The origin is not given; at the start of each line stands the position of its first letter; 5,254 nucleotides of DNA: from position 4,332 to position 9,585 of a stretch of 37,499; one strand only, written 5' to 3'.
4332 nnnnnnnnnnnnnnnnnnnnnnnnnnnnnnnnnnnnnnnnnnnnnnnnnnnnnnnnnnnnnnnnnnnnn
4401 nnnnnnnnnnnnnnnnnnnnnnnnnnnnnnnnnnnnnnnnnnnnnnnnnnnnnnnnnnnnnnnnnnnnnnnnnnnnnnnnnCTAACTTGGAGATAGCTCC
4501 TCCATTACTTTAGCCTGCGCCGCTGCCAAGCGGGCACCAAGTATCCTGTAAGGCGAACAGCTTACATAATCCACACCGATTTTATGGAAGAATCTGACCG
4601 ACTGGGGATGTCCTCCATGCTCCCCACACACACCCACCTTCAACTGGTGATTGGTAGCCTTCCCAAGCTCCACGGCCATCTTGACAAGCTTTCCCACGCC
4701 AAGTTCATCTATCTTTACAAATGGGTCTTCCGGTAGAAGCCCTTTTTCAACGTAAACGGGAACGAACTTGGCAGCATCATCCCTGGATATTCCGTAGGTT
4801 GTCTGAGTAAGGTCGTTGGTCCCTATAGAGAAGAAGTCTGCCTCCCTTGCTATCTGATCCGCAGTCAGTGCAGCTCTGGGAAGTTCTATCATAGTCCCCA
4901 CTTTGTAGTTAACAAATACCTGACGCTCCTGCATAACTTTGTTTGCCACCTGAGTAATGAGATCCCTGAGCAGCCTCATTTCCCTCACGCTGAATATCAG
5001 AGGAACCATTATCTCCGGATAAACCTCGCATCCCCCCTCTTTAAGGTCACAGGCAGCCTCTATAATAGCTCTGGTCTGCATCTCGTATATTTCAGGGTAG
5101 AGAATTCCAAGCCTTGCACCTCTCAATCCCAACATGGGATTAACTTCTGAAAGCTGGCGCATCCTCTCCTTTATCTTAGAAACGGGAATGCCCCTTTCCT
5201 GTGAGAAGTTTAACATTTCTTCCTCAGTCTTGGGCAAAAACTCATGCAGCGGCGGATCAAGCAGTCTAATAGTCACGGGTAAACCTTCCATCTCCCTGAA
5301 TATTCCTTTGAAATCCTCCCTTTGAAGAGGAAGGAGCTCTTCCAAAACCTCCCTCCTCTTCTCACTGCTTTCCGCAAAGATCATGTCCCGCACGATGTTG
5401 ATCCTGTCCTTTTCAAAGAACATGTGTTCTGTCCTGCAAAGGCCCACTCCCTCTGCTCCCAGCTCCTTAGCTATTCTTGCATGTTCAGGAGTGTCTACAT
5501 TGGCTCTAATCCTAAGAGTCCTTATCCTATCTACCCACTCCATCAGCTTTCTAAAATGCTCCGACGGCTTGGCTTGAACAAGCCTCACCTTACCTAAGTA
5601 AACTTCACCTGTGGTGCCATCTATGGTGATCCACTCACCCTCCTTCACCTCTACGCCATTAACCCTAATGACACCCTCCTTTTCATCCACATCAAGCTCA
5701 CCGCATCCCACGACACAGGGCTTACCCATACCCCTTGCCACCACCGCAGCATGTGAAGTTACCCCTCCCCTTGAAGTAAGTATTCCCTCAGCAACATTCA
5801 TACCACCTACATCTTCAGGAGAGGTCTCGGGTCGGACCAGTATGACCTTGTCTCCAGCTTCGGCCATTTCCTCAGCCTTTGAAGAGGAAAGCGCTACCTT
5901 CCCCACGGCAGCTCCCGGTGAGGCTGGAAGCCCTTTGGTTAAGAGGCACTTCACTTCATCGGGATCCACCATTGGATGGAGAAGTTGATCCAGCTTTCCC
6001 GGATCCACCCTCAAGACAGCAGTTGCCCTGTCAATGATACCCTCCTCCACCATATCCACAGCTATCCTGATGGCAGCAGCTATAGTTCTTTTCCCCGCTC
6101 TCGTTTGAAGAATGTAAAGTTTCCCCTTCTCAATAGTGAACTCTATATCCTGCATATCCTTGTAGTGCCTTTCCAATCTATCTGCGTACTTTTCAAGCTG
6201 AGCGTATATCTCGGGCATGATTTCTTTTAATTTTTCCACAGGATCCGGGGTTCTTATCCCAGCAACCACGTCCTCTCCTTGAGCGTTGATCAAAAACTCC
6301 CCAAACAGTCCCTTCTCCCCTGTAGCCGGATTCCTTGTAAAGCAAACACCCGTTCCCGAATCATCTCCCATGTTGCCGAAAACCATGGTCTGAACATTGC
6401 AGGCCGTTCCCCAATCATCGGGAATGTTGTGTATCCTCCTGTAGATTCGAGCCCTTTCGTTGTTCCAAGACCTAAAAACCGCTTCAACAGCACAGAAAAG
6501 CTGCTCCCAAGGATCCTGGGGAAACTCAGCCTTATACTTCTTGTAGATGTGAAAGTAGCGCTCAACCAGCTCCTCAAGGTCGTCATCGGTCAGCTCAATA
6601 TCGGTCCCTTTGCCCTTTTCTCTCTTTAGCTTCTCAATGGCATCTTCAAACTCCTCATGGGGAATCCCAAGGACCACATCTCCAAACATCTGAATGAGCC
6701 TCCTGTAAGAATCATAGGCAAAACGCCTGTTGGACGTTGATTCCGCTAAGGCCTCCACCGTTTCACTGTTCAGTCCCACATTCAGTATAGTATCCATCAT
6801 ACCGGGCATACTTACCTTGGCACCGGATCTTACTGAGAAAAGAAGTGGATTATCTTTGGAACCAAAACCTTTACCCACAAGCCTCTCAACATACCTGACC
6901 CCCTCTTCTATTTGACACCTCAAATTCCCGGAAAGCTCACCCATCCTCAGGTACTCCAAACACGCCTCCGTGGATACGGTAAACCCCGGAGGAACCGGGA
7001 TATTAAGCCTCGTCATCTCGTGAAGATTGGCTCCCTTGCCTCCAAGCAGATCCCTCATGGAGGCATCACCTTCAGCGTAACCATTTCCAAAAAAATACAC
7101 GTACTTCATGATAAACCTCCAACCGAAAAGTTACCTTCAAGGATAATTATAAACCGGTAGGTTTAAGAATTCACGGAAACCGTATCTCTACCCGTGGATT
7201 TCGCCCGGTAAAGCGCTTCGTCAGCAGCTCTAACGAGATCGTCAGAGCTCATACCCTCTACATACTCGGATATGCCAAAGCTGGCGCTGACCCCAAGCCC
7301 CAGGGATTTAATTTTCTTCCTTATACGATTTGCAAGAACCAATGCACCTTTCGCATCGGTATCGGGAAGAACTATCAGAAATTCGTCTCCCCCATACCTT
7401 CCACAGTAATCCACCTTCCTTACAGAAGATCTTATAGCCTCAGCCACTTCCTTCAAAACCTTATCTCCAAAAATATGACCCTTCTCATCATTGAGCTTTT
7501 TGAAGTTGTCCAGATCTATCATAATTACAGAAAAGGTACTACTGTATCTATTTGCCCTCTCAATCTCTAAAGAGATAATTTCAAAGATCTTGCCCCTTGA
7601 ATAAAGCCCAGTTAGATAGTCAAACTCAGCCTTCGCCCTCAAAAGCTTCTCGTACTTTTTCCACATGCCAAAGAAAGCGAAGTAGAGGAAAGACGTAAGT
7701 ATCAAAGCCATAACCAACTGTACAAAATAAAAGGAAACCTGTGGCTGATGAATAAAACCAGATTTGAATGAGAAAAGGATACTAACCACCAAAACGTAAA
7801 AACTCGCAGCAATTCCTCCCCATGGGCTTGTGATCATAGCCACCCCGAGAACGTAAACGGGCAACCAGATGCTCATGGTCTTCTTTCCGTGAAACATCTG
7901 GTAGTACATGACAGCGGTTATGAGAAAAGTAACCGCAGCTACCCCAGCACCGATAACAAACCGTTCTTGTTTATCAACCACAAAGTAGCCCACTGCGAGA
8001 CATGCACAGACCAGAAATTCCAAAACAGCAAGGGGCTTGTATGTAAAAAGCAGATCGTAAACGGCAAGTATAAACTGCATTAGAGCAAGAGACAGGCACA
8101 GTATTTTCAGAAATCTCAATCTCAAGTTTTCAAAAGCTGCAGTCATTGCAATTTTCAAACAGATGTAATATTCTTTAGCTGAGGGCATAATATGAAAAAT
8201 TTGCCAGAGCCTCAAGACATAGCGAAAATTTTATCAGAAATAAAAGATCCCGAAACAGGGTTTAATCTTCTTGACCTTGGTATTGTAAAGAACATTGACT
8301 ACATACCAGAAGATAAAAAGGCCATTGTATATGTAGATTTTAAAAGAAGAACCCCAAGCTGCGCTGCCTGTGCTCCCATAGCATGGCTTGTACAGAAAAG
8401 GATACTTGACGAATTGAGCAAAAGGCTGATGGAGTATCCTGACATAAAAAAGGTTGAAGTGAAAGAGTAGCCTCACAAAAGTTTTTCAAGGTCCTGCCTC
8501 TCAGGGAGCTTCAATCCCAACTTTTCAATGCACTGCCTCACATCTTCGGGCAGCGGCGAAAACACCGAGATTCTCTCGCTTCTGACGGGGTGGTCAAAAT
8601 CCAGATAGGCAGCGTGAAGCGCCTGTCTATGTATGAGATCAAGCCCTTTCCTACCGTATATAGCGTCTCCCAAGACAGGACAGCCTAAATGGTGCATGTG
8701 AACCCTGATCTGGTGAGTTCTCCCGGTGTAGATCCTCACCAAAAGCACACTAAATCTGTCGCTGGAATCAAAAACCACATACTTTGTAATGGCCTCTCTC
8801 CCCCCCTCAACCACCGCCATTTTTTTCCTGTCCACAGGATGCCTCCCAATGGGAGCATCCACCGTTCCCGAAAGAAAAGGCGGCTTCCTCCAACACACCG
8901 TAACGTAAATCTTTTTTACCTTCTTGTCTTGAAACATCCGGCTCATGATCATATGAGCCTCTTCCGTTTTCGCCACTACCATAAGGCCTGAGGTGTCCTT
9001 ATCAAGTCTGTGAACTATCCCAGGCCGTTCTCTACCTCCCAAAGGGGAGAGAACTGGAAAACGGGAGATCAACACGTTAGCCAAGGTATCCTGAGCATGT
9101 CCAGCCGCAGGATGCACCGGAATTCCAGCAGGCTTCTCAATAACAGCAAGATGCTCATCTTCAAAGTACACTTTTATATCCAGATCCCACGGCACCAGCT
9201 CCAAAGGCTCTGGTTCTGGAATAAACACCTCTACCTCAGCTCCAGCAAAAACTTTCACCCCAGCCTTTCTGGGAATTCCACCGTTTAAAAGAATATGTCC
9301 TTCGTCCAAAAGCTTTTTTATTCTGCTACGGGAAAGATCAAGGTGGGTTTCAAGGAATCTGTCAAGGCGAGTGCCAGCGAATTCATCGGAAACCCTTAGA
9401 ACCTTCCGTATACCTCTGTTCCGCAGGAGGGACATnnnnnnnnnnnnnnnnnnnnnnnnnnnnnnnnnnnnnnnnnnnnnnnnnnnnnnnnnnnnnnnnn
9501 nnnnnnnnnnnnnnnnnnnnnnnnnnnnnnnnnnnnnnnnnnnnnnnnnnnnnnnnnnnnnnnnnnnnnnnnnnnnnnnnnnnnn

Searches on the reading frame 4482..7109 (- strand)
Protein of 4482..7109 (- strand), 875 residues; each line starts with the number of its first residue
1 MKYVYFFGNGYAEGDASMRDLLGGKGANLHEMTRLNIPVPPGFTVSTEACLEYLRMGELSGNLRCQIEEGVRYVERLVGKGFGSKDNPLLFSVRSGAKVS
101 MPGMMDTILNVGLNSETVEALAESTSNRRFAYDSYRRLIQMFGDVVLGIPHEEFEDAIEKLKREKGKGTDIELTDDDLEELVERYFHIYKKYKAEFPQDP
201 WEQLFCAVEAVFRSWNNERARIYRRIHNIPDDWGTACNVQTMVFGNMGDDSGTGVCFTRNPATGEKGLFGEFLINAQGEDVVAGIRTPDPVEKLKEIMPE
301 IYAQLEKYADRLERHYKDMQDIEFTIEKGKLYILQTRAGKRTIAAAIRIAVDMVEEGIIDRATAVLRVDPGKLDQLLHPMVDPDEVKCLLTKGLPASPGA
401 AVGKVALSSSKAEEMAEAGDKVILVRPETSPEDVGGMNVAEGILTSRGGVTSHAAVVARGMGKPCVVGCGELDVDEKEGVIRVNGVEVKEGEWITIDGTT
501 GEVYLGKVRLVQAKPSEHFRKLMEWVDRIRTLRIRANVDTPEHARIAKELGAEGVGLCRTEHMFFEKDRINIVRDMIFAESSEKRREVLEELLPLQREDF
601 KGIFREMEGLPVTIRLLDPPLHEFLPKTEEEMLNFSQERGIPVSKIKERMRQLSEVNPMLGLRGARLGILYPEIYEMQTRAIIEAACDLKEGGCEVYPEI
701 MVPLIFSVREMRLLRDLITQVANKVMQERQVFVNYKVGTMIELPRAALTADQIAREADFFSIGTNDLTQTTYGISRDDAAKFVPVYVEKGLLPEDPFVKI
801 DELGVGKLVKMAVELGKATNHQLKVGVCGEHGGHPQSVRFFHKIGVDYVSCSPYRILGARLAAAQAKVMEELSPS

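Call 16: search_protein_families(library=pfam, proteins=[window:4482-7109:-], max_evalue=0.00001)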
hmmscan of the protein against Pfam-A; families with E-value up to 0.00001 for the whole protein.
window:4482-7109:- (875 aa): 3 families
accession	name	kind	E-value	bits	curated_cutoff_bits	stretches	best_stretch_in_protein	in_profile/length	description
PF02896.24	PEP-utilizers_C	-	3.7e-82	276.2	22.8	1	516-867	4-292/293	PEP-utilising enzyme, PEP-binding domain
PF01326.24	PPDK_N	-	4.5e-55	187.7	27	3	62-292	76-221/328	Pyruvate phosphate dikinase, AMP/ATP-binding domain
PF00391.29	PEP-utilizers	-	4.8e-26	90.6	23.1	1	420-501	3-72/72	PEP-utilising enzyme, mobile domain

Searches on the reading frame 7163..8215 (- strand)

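Call 16: search_protein_families(library=pfam, proteins=[window:7163-8215:-], max_evalue=0.00001)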
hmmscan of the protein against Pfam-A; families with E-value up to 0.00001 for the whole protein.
window:7163-8215:- (350 aa): 1 family
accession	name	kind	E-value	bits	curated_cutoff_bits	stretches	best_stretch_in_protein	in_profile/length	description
PF00990.26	GGDEF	-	1.9e-41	142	23.8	1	196-344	1-160/161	Diguanylate cyclase, GGDEF domain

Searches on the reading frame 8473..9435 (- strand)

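Call 16: search_protein_families(library=pfam, proteins=[window:8473-9435:-], max_evalue=0.00001)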
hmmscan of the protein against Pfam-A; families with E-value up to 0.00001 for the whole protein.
window:8473-9435:- (320 aa): 1 family
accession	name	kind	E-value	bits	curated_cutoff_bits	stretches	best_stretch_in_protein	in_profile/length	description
PF00849.27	PseudoU_synth_2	-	2.6e-33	115.8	26.8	1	95-249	1-152/152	RNA pseudouridylate synthase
